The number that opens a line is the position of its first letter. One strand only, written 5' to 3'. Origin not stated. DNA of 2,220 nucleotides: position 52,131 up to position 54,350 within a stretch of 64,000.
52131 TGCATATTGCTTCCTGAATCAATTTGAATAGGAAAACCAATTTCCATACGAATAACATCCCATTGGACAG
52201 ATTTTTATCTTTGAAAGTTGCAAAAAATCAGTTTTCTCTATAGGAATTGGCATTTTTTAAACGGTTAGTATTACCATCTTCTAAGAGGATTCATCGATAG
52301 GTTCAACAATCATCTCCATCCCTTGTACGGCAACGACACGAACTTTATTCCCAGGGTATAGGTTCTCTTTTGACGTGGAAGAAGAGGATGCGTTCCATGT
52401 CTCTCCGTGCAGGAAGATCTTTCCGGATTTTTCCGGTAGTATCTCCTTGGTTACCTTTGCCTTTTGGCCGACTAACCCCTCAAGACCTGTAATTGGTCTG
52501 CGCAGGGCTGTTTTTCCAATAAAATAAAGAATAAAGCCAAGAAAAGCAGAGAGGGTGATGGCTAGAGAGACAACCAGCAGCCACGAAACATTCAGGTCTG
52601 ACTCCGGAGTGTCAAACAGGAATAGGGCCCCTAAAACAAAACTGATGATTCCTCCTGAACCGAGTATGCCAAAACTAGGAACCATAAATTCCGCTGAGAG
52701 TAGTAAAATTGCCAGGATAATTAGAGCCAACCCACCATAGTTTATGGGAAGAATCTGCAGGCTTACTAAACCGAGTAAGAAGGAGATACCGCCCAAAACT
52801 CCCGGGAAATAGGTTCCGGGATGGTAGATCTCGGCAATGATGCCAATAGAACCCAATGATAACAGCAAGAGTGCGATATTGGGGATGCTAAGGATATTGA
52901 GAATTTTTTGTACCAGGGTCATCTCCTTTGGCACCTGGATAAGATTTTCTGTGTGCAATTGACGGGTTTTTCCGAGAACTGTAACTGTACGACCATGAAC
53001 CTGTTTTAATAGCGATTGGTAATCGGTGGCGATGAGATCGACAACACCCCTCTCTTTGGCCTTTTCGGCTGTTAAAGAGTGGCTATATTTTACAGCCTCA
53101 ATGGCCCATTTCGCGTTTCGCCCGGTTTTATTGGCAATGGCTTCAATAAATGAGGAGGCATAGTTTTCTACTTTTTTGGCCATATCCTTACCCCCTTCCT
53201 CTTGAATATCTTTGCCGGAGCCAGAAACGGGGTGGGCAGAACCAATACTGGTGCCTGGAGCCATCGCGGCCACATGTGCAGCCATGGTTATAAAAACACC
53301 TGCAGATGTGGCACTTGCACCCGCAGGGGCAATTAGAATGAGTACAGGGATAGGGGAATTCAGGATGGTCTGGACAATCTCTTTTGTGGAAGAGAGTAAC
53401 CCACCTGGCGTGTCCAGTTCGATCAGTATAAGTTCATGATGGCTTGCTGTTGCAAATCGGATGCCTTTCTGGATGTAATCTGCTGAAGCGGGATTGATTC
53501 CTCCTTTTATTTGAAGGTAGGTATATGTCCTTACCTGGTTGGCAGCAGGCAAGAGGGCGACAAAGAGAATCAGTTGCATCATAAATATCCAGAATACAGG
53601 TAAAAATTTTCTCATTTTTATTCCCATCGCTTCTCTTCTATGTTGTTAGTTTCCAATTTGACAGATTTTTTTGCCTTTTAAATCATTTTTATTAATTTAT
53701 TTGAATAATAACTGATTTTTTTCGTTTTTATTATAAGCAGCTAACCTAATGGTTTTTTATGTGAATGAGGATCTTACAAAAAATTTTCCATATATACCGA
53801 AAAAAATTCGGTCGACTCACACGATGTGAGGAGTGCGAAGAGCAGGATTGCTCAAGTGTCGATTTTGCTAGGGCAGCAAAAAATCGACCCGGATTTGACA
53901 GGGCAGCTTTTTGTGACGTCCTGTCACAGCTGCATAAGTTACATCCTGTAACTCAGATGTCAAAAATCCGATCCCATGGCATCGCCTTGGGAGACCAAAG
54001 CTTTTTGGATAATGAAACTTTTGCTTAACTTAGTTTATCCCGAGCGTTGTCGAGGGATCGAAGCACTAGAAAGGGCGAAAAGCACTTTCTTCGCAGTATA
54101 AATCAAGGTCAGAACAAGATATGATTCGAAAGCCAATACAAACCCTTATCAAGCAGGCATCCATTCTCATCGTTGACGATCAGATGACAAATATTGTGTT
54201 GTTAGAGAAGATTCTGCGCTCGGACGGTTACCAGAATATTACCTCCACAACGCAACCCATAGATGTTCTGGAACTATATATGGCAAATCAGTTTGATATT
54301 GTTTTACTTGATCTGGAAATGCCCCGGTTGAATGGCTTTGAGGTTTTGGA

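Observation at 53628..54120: Conserved palindrome-containing DNA element shared by the upstream regions of the HD-GYP regulator and purH; 493-bp structured intergenic region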

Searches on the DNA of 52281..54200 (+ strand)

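Call 13: search_rna_families(source=window, start=53560, end=54200, threshold=evalue, max_evalue=10, show_alignments=2)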
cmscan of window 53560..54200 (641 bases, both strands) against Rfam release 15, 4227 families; matches with E-value up to 10: 7.
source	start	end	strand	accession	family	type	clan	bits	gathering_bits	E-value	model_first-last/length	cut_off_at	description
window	53892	53952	+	RF01690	Bacillaceae-1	Gene; sRNA;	-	29.3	35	0.0024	1-67/67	no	Bacillaceae-1 RNA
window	53566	53636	-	RF01641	ceN53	Gene; snRNA; snoRNA; CD-box;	-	20.1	50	0.21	1-74/74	no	Caenorhabditis snoRNA ceN53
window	53565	53625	-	RF00150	SNORD42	Gene; snRNA; snoRNA; CD-box;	-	19.3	39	2.8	1-68/68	no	Small nucleolar RNA SNORD42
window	53966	54063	+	RF04251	MIR5070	Gene; miRNA;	CL00139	19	100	0.83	1-116/116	no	MIR5070 microRNA precursor family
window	53735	53805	+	RF01694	Bacteroides-1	Gene; sRNA;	-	15.6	43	8.1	1-82/82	no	Bacteroides-1 RNA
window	53563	53625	-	RF01169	SNORD112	Gene; snRNA; snoRNA; CD-box;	CL00069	14.7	58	9.7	1-77/77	no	Small nucleolar RNA SNORD112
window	53582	53642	+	RF02189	ST7-OT4_3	Gene; lncRNA;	-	9.9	50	7.8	241-302/302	no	ST7 overlapping transcript 4 conserved region 3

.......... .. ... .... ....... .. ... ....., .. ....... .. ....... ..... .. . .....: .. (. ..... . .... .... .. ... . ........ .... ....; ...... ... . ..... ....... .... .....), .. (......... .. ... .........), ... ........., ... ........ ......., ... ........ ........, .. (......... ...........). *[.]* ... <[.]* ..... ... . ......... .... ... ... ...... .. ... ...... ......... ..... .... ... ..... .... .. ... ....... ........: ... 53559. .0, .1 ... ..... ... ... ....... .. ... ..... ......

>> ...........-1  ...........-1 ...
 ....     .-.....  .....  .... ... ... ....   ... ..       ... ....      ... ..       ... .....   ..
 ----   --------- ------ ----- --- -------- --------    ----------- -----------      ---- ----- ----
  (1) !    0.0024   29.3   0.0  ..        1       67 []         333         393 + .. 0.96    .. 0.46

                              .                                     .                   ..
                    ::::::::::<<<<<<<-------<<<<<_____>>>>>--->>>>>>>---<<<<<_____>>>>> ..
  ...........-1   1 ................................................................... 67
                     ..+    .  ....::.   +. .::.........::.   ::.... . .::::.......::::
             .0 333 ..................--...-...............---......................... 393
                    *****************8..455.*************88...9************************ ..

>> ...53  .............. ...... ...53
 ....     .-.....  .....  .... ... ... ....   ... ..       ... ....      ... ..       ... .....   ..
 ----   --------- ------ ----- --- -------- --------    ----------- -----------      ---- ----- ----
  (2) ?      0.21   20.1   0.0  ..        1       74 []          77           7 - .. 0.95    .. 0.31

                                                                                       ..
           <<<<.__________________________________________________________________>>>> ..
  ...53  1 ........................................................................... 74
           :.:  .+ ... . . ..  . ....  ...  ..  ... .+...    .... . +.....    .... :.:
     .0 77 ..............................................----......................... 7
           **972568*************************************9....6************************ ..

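Call 53: search_rna_families(source=L006, start=5950, end=6660, threshold=evalue, max_evalue=10, show_alignments=1)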
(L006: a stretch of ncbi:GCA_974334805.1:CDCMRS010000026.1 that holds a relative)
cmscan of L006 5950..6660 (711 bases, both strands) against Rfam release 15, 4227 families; matches with E-value up to 10: 18.
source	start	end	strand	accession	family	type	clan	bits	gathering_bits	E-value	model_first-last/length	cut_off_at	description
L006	6509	6629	+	RF02792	sRNA162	Gene; antisense;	-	27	78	0.011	1-190/190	no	Archaeal Small RNA 162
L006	6560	6631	-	RF01898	mir-363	Gene; miRNA;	CL00110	26.5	58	0.0011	1-80/80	no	mir-363 microRNA precursor family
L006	6567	6621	-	RF03664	MIR6288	Gene; miRNA;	-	23.9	74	0.033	13-80/92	no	MIR6288 microRNA precursor family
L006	6558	6628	+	RF04027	mir-1422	Gene; miRNA;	-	23.9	60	0.098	1-84/84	no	mir-1422 microRNA precursor family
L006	6557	6632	+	RF01898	mir-363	Gene; miRNA;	CL00110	23.8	58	0.0067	1-80/80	no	mir-363 microRNA precursor family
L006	6567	6621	-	RF00027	let-7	Gene; miRNA;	CL00148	22.8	53.5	0.053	11-75/84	no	let-7 microRNA precursor family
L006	6191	6251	+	RF01690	Bacillaceae-1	Gene; sRNA;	-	21.9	35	0.14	1-67/67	no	Bacillaceae-1 RNA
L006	6559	6632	+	RF04128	MIR8562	Gene; miRNA;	-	21.3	211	0.16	1-242/242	no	MIR8562 microRNA precursor family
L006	6562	6625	-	RF03926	MIR1435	Gene; miRNA;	-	21.2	94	1.6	1-186/186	no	MIR1435 microRNA precursor family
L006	6570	6618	-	RF03597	MIR6438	Gene; miRNA;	-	21.1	58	0.54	1-100/100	no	MIR6438 microRNA precursor family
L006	6570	6618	-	RF04205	MIR2606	Gene; miRNA;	-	20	139.7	3.1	1-165/165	no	MIR2606 microRNA precursor family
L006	6570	6618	+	RF04205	MIR2606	Gene; miRNA;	-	19.7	139.7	3.6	1-165/165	no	MIR2606 microRNA precursor family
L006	6567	6621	-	RF04342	Plastid-psbA-1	Cis-reg;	CL00153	19.2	54.3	8.3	62-113/114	no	Plastid-psbA-1 3UTR RNA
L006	6568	6619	+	RF04172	MIR8675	Gene; miRNA;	-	19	90.8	1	1-95/95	no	MIR8675 microRNA precursor family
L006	6567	6621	-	RF04128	MIR8562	Gene; miRNA;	-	18.6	211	0.61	1-242/242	no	MIR8562 microRNA precursor family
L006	6568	6620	+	RF03616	MIR1888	Gene; miRNA;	-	18.2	72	1.5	1-101/101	no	MIR1888 microRNA precursor family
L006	6563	6626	-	RF03640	mir-3747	Gene; miRNA;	-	15.3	63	6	1-67/67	no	mir-3747 microRNA precursor family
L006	6590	6655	-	RF01626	ceN30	Gene; snRNA; snoRNA; CD-box;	-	14.4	65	6.7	1-73/73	no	Caenorhabditis snoRNA ceN30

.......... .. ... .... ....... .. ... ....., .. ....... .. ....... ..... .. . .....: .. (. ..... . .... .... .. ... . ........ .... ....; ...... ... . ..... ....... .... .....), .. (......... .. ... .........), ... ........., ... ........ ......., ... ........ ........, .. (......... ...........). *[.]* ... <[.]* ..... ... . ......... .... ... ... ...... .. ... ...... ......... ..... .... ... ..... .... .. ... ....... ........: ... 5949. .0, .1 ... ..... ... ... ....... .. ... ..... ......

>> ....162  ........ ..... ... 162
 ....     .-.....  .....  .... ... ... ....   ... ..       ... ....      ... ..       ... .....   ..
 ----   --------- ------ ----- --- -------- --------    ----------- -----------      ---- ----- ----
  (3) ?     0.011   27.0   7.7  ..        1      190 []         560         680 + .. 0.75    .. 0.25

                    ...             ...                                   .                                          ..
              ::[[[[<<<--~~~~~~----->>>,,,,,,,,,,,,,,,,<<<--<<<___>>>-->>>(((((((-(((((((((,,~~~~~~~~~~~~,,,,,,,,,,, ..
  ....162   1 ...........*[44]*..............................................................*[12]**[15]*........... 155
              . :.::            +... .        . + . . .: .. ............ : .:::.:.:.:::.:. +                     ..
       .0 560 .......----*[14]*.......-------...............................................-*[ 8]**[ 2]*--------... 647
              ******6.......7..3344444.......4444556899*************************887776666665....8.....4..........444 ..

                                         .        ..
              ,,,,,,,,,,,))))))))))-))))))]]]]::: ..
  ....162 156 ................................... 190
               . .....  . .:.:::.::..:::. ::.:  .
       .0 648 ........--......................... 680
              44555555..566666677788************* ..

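Call 54: search_rna_families(source=L007, start=5920, end=6830, threshold=evalue, max_evalue=10, show_alignments=2)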
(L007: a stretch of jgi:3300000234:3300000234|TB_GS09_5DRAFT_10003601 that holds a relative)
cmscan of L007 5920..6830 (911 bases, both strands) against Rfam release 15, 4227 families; matches with E-value up to 10: 5.
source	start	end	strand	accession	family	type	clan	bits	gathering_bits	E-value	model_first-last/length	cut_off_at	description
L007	6477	6566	+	RF00059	TPP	Cis-reg; riboswitch;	-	73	54.3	2.7e-14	1-105/105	no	TPP riboswitch aptamer (THI element)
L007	6095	6155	+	RF01690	Bacillaceae-1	Gene; sRNA;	-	33.3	35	0.00039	1-67/67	no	Bacillaceae-1 RNA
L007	6711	6754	+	RF03067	terC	Cis-reg;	-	18.6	39.9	2.4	1-59/59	no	terC RNA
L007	6504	6618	-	RF00689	MIR390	Gene; miRNA;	-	18.3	77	1.1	1-121/121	no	MIR390 microRNA precursor family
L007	6554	6640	-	RF01408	sraL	Gene; sRNA;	-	13.3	39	2.7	1-142/142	no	sraL Hfq binding RNA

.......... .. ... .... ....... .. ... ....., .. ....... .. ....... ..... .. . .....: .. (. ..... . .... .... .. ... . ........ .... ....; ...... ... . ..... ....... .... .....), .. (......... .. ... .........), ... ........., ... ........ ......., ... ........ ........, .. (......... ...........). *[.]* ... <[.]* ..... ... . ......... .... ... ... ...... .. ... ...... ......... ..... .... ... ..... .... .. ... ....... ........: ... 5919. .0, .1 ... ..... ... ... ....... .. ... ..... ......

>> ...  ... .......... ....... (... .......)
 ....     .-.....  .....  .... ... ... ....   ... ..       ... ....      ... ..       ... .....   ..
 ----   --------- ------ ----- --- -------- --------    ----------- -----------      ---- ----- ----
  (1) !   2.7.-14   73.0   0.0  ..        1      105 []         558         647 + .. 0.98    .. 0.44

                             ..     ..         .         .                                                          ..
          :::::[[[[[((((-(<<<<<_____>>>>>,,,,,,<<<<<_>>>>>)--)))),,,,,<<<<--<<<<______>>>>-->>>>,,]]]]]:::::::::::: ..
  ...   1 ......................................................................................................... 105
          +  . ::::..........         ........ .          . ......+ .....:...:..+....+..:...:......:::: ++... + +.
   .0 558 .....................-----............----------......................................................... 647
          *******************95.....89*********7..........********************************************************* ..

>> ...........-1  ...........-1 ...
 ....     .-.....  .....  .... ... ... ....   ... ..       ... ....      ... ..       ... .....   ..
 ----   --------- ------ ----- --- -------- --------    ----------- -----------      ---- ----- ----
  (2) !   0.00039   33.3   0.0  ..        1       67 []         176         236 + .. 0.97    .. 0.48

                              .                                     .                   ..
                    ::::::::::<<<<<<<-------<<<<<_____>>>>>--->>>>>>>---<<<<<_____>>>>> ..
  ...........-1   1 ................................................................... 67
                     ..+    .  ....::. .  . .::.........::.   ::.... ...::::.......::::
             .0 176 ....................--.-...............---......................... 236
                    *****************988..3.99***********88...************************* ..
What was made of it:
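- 53890..53970 (.): K module (core). An outer stem encloses two hairpins with loops GUCCU and AUCCU (AGGAC and AGGAU on the other strand). It resembles Bacillaceae-1. The paralogous cores score 21.9 and 33.3 bits (calls 53, 54).
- On Rfam RF01690 Bacillaceae-1: 29.3 (A), 21.9 (C) and 33.3 (D) bits (calls 13, 53, 54). Loops are GUCCU/AUCCU in A and D and AUCCU/AUCCU in C. The cmscan alignments cover model positions 1-67 in full (calls 13, 54).
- All three long copies hit Bacillaceae-1 (calls 13, 53, 54). All three long copies hit RF01690 (calls 13, 53, 54).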

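Call 83: search_rna_families(sources=[L005, L011], threshold=evalue, max_evalue=5)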
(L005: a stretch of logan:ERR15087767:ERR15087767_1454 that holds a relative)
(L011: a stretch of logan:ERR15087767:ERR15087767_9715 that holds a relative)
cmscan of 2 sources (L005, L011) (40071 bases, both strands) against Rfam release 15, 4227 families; matches with E-value up to 5: 4.
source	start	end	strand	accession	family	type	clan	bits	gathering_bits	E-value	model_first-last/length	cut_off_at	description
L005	11334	11389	+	RF04252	mir-8186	Gene; miRNA;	-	22.5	80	1.6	1-61/61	no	mir-8186 microRNA precursor family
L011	14220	14342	-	RF01956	NEAT1_2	Gene; lncRNA;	-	20.6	60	3.6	1-116/116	no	Nuclear enriched abundant transcript 1 conserved region 2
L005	14953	14972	-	RF02914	DUF805b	Cis-reg;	CL00115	19.5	35.6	0.42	2-21/35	no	DUF805b RNA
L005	3485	3628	+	RF04321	tmRNA_permuted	Gene;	-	19.5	47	4.7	1-213/213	no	permuted transfer-messenger RNA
